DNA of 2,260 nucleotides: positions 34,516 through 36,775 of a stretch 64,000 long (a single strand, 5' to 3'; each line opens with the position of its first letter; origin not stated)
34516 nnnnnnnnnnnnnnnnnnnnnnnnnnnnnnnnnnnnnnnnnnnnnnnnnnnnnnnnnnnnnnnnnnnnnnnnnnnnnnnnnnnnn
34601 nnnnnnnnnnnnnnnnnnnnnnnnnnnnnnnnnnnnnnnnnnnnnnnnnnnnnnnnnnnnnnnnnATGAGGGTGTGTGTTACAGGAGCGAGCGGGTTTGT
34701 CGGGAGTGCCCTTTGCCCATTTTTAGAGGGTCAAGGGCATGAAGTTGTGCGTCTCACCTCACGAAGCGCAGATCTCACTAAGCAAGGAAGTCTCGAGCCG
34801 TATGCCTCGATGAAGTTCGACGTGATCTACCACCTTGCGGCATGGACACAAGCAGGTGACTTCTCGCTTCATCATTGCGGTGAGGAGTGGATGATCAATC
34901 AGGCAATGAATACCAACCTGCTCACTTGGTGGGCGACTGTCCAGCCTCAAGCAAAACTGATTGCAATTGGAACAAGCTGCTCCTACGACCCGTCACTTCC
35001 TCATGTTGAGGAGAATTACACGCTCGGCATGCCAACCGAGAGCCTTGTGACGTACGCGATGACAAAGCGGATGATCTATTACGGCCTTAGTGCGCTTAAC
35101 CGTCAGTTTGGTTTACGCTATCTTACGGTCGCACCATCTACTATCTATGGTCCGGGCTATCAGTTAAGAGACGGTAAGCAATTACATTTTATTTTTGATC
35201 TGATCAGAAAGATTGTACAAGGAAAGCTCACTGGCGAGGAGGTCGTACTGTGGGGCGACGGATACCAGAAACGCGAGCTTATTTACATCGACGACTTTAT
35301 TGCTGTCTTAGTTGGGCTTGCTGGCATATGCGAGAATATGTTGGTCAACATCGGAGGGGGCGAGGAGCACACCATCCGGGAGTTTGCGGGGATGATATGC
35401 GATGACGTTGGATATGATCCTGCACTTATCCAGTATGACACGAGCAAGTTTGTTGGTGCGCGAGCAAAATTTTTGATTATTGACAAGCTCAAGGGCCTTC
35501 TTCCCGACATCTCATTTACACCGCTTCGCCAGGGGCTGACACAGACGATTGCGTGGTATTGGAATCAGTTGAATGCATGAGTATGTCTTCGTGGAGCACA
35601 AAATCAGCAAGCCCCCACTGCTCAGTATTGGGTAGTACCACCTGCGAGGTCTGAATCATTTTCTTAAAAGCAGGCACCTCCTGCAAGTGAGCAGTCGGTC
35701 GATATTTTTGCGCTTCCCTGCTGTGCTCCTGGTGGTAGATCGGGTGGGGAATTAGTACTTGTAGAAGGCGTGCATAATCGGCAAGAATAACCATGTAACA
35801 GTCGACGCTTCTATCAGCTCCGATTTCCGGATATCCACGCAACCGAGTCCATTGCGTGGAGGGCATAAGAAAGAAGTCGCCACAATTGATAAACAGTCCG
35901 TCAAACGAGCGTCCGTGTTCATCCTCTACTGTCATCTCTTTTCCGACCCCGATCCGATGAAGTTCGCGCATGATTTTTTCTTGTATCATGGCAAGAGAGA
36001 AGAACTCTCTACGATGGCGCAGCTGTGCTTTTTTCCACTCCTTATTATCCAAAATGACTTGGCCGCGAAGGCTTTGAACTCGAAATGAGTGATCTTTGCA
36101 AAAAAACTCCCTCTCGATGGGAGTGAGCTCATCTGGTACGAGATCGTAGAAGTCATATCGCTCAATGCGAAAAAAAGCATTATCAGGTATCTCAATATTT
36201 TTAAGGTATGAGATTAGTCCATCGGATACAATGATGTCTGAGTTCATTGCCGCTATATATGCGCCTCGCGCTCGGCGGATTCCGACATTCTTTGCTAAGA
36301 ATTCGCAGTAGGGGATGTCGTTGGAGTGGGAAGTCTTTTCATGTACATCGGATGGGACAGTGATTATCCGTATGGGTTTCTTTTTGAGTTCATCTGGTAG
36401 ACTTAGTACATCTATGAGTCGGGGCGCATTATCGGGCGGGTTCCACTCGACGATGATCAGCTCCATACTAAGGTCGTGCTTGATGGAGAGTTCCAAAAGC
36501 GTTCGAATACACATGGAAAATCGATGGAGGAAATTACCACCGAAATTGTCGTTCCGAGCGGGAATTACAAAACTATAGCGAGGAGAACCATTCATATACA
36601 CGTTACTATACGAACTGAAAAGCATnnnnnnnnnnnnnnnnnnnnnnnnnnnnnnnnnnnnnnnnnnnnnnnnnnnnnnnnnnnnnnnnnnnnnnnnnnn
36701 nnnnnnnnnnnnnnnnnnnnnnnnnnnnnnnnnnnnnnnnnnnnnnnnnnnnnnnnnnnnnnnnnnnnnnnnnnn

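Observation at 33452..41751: Two paralogous sugar C-methyltransferases embedded in a CDP-type (rfbF-rfbG) 6-deoxy sugar operon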

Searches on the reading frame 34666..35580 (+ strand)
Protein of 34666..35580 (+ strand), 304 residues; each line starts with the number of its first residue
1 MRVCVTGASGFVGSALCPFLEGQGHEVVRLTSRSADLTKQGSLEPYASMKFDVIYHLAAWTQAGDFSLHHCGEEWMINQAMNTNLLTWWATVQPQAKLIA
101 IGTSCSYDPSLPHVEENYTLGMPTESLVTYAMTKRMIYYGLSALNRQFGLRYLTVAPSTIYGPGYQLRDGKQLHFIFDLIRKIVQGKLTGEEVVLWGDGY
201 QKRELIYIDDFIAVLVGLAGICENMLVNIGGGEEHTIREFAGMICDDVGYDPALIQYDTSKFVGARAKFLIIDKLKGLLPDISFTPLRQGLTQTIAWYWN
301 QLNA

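Call 3: search_protein_families(library=pfam, proteins=[window:34666-35580:+], max_evalue=0.01)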
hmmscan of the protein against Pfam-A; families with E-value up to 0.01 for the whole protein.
window:34666-35580:+ (304 aa): 3 families
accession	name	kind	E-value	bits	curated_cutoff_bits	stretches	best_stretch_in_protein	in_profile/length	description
PF01370.27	Epimerase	-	2.2e-44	152.1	20.9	1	3-217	1-223/240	NAD dependent epimerase/dehydratase family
PF16363.11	GDP_Man_Dehyd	-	6.7e-16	59.1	27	2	35-251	59-269/332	GDP-mannose 4,6 dehydratase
PF04321.23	RmlD_sub_bind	-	8.1e-09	35.4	27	1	1-134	1-129/287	RmlD substrate binding domain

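Call 5: search_protein_families(library=ncbifam, proteins=[window:34666-35580:+], max_evalue=0.001)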
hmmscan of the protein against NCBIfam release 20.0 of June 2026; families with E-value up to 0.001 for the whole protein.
window:34666-35580:+ (304 aa): 14 families
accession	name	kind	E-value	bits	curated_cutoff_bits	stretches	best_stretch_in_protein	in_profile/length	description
NF047922.1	GDPFucSynFcl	equivalog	4e-37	128.3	500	1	2-301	4-304/308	GDP-L-fucose synthase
TIGR01181.1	dTDP_gluc_dehyt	equivalog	1.4e-14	53.9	365.1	1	48-300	71-313/321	dTDP-glucose 4,6-dehydratase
TIGR02197.1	heptose_epim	equivalog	1.6e-07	30.8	274.6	1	4-257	2-268/316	ADP-glyceromanno-heptose 6-epimerase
NF007490.0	PRK10084.1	subfamily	1e-06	28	649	1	130-248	167-277/361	dTDP-glucose 4,6-dehydratase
TIGR01179.1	galE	equivalog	1.2e-06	27.6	262.3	0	3-214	2-231/332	UDP-glucose 4-epimerase GalE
TIGR01214.1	rmlD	equivalog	1.7e-06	27.3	224.05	1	2-134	1-128/285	dTDP-4-dehydrorhamnose reductase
NF007582.0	PRK10217.1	equivalog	2.7e-06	26.7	698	1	114-246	144-268/355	dTDP-glucose 4,6-dehydratase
TIGR04180.1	EDH_00030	hypoth_equivalog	2e-05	23.8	475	0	3-33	1-31/297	NAD-dependent 4,6-dehydratase LegB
NF042422.1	oxyalk_red_OleD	equivalog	2.9e-05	23.6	580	1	1-32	1-32/329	2-alkyl-3-oxoalkanoate reductase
TIGR01777.1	yfcH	hypoth_equivalog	4.9e-05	23.1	207.35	1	3-38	1-36/292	TIGR01777 family oxidoreductase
TIGR03466.1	HpnA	hypoth_equivalog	5.2e-05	22.3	367.65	1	1-38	1-38/327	hopanoid-associated sugar epimerase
NF008872.0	PRK11908.1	equivalog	7.9e-05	21.8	294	1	114-247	133-270/349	bifunctional UDP-4-keto-pentose/UDP-xylose synthase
NF050030.1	thlkprotThyD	equivalog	9.1e-05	21.8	400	1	1-47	1-47/305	thylakoid membrane protein ThyD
NF043036.1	ErythonDh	equivalog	0.00014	21.1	325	0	28-134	52-153/321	D-erythronate dehydrogenase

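Call 61: search_solved_structures(query=window:34666-35580:+, max_evalue=1e-8, show_alignments=0)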
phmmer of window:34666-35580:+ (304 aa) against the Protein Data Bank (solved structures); distinct sequences matched with E-value up to 1e-8: 31.
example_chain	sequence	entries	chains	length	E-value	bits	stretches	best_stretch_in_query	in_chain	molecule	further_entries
4b8w_A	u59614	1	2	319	1.4e-27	99.7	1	1-300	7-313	GDP-L-FUCOSE SYNTHASE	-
4b8z_A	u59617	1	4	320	1.4e-27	99.7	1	1-300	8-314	GDP-L-FUCOSE SYNTHASE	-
4e5y_A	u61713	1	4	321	1.4e-27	99.7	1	1-300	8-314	GDP-L-fucose synthase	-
4bkp_A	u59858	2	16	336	1.7e-27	99.5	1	1-300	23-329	GDP-L-FUCOSE SYNTHASE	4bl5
7ll6_A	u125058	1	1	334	3.3e-27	98.5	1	2-278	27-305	GDP-L-fucose synthase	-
8du0_A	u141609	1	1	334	3.3e-27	98.5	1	2-278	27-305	GDP-L-fucose synthase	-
1bsv_A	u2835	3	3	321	1.9e-21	79.6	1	2-299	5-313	PROTEIN (GDP-FUCOSE SYNTHETASE) | GDP-FUCOSE SYNTHETASE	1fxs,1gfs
1e7q_A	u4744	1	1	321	2.2e-21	79.4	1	2-299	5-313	GDP-FUCOSE SYNTHETASE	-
1e6u_A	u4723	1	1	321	2.6e-21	79.2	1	2-299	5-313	GDP-FUCOSE SYNTHETASE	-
1e7s_A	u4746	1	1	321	3.3e-21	78.8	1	2-299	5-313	GDP-FUCOSE SYNTHETASE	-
1bws_A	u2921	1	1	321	5e-21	78.2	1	2-299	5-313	PROTEIN (GDP-4-KETO-6-DEOXY-D-MANNOSE EPIMERASE/REDUCTASE)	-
1e7r_A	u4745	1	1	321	2.1e-20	76.2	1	2-299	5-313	GDP-FUCOSE SYNTHETASE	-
8ewu_A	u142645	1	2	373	6.3e-18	68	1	2-192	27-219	GDP-L-fucose synthase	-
6aqy_A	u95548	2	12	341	2e-16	63.1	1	3-300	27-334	gdp-l-fucose synthetase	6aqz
4gll_A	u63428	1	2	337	1.5e-15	60.2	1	2-302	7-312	UDP-glucuronic acid decarboxylase 1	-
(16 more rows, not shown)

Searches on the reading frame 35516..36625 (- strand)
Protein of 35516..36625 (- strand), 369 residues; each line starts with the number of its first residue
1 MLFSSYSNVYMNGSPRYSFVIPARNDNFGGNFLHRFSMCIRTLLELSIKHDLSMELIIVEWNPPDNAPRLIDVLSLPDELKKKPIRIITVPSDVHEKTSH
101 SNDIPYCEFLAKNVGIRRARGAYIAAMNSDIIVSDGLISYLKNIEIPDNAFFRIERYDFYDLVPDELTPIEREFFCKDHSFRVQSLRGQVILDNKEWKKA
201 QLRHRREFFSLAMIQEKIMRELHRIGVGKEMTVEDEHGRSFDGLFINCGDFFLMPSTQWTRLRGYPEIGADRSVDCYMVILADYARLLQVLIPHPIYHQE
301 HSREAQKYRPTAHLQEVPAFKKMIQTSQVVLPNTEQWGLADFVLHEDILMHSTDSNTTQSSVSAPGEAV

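Call 3: search_protein_families(library=pfam, proteins=[window:35516-36625:-], max_evalue=0.01)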
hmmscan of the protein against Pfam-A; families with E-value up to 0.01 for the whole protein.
window:35516-36625:- (369 aa): 1 family
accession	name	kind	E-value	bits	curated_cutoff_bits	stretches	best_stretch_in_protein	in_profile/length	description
PF00535.33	Glycos_transf_2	-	0.0044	17.4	23.3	0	111-140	69-98/168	Glycosyl transferase family 2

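Call 5: search_protein_families(library=ncbifam, proteins=[window:35516-36625:-], max_evalue=0.001)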
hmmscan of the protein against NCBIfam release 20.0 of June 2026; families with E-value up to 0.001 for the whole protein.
window:35516-36625:- (369 aa): 0 families
